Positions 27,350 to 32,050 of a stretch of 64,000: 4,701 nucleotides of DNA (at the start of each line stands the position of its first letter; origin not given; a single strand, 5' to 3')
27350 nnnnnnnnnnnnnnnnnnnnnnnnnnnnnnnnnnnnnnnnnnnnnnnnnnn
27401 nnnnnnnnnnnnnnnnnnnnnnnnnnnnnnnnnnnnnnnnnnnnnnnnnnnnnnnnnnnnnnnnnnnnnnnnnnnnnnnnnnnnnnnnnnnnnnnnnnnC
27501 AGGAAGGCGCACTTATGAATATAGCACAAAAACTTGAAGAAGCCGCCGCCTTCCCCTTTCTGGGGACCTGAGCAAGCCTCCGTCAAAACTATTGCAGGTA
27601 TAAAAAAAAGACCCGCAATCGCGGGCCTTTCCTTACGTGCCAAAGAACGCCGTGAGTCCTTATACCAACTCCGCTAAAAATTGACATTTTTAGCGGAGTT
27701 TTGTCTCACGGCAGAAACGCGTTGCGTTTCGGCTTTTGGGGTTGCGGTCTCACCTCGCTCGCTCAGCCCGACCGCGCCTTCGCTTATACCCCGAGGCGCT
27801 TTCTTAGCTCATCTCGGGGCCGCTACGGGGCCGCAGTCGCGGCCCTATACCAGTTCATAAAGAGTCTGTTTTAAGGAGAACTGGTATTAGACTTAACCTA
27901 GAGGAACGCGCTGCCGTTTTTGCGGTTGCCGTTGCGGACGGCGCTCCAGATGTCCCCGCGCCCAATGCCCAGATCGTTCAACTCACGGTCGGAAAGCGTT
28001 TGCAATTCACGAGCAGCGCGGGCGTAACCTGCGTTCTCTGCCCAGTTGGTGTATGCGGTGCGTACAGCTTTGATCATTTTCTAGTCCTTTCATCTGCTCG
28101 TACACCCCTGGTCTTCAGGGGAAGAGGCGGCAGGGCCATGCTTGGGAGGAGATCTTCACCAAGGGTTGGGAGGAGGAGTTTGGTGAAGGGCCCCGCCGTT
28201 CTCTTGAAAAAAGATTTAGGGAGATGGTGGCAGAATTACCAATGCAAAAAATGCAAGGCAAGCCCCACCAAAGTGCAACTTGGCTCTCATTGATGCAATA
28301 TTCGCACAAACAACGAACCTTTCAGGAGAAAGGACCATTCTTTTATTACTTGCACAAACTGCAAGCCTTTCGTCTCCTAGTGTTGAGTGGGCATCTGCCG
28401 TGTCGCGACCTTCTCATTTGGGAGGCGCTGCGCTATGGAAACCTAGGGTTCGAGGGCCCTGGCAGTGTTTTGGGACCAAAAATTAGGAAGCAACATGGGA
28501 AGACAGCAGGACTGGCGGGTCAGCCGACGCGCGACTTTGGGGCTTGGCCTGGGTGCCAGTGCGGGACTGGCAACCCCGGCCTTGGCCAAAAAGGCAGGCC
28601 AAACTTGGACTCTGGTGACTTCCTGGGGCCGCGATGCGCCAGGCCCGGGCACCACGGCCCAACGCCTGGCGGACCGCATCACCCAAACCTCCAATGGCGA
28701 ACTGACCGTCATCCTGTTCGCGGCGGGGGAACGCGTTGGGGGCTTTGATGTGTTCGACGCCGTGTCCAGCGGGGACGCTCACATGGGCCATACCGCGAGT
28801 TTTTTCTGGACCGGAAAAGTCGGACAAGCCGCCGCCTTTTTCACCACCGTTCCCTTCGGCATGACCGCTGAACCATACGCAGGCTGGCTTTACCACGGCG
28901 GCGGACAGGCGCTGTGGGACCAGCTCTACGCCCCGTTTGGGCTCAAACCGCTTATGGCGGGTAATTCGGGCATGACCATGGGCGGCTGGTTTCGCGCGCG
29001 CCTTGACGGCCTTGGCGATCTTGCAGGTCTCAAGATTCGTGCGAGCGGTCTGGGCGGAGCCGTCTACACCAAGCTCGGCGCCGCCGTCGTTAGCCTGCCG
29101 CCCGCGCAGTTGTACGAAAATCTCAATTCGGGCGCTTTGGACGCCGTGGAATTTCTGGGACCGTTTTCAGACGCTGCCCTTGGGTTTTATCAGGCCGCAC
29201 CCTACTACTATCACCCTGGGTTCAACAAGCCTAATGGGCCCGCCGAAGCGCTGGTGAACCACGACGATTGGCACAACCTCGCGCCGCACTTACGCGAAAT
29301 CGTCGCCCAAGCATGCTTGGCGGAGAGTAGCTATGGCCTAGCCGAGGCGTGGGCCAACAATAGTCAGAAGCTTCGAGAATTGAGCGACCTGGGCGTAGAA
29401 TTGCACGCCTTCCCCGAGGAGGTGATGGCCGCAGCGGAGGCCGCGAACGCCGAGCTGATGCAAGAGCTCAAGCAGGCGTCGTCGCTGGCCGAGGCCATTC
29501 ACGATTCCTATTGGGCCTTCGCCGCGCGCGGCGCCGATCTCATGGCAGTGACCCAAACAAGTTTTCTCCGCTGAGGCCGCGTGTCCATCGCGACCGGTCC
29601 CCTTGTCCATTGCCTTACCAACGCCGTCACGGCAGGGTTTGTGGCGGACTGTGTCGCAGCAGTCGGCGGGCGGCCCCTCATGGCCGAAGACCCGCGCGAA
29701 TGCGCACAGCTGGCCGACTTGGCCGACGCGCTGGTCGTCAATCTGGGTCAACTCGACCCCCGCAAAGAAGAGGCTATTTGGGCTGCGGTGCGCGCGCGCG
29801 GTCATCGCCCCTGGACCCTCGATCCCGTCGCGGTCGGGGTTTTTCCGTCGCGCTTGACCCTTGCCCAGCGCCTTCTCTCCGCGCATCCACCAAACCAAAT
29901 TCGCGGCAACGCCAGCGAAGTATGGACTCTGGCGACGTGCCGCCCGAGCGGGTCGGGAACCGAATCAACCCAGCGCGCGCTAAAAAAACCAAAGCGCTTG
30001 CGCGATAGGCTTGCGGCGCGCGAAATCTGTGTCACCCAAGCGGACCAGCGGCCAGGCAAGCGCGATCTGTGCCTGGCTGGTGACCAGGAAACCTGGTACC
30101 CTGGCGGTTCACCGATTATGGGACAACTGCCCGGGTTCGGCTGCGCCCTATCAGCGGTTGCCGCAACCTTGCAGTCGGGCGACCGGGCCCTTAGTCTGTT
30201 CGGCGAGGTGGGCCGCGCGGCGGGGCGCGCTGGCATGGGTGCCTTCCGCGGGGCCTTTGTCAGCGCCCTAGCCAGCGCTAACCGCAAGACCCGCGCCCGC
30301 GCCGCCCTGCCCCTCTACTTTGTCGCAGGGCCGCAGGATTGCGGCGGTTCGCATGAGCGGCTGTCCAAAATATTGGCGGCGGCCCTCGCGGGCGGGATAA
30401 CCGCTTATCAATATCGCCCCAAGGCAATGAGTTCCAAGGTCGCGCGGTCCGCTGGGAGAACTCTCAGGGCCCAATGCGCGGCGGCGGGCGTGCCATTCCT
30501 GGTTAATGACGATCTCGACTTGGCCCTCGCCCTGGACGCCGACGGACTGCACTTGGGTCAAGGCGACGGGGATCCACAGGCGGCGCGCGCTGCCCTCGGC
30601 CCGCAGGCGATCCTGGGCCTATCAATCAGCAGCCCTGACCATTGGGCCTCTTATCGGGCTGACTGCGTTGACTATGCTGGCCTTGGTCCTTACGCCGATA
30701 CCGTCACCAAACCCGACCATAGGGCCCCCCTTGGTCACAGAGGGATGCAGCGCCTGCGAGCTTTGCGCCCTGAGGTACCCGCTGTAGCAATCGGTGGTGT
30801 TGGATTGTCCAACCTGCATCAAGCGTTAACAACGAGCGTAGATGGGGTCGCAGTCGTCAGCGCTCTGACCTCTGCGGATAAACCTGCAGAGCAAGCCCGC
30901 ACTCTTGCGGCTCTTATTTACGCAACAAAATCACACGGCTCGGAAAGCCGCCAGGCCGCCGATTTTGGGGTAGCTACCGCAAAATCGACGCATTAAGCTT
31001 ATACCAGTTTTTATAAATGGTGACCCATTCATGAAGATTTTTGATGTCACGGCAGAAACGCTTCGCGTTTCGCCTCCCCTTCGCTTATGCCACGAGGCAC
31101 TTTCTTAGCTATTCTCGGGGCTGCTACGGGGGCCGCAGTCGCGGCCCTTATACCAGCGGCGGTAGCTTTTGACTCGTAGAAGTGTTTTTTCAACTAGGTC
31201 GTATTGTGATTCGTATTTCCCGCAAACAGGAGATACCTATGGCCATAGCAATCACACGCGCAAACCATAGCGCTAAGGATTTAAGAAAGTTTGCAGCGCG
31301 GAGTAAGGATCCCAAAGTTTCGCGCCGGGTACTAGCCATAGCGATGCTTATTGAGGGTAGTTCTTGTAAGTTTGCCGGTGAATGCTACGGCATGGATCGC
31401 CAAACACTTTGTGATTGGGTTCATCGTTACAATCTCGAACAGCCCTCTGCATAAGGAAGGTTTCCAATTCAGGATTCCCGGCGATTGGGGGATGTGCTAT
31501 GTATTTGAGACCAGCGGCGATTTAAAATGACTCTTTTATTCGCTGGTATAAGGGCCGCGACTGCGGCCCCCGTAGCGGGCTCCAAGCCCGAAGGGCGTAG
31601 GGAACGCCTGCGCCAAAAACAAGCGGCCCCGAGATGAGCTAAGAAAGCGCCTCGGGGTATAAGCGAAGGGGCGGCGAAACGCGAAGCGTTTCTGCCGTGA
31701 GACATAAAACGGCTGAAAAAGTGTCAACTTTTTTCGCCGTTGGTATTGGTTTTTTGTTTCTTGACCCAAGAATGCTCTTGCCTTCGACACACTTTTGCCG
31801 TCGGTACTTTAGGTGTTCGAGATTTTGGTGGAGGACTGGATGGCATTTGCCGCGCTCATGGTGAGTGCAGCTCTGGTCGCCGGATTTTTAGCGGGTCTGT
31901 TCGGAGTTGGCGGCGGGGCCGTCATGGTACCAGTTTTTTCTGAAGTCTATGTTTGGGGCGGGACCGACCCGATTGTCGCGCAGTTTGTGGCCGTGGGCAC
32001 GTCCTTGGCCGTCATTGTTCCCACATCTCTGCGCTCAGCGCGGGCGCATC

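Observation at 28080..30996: Orphan TRAP substrate-binding protein co-transcribed with a ThiM-ThiE fusion: candidate thiamine-precursor salvage uptake module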

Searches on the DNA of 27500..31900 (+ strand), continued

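Call 81: search_with_rna_model(model_id=R1, sources=[window, L001, L003, L002, L005, L067, L069, L070, L071], max_evalue=10, show_alignments=4)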
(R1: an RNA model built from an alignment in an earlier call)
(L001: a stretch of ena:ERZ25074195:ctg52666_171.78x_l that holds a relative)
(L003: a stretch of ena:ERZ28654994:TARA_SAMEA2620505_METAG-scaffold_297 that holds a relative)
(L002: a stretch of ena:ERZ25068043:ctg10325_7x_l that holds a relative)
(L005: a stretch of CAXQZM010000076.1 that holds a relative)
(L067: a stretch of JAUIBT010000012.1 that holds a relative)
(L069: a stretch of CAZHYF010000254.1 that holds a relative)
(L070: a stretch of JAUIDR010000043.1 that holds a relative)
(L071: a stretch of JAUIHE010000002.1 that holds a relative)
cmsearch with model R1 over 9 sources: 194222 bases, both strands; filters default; matches with E-value up to 10: 3.
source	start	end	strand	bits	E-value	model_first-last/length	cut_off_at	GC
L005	9900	10008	+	67.3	4.6e-15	1-137/137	no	0.42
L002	7908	8014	+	65.4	1.4e-14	1-137/137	no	0.48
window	58502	58591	-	8.2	2.4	1-137/137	no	0.43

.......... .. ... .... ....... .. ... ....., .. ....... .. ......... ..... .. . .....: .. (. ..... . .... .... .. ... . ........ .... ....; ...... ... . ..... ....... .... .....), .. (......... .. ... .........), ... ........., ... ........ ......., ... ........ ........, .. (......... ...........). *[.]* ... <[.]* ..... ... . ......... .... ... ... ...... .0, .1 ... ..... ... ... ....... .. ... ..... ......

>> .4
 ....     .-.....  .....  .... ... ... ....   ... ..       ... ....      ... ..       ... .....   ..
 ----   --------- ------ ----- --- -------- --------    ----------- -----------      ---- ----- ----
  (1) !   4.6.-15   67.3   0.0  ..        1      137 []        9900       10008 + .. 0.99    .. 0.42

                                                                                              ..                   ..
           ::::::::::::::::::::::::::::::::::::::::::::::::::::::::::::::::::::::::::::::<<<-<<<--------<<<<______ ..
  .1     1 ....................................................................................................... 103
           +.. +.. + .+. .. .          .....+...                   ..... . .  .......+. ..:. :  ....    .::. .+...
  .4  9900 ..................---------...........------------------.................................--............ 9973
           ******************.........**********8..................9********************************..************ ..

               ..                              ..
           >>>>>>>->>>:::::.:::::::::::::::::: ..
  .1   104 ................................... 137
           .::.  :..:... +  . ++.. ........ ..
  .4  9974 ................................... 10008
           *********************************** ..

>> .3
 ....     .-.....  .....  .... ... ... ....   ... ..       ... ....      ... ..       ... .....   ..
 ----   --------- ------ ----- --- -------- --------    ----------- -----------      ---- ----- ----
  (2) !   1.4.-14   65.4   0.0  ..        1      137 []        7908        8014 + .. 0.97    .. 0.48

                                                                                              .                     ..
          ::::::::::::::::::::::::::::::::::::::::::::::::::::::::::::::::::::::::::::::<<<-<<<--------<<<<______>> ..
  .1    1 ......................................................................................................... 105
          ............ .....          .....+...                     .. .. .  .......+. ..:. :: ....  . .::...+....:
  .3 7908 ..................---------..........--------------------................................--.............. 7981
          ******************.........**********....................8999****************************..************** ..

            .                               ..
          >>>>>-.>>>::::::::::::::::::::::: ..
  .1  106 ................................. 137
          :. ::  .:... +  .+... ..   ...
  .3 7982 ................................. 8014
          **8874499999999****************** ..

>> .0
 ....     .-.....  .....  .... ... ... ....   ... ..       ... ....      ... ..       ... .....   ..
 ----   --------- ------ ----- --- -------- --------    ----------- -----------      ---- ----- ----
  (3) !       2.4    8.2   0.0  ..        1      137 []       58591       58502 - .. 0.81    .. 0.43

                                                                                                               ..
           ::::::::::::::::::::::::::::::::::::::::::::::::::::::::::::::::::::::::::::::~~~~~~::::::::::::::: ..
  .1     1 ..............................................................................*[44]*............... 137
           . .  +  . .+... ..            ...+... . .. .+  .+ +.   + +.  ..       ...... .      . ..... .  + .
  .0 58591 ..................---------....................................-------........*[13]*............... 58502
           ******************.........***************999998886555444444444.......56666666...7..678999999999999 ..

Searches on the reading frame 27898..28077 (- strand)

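Call 11: search_protein_families(library=pfam, proteins=[window:27898-28077:-], max_evalue=0.001)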
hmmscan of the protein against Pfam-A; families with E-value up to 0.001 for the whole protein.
window:27898-28077:- (59 aa): 1 family
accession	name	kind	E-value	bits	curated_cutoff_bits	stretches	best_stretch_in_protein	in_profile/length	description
PF06568.16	DUF1127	-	1.9e-10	40.7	23.3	1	6-43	2-36/37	Domain of unknown function (DUF1127)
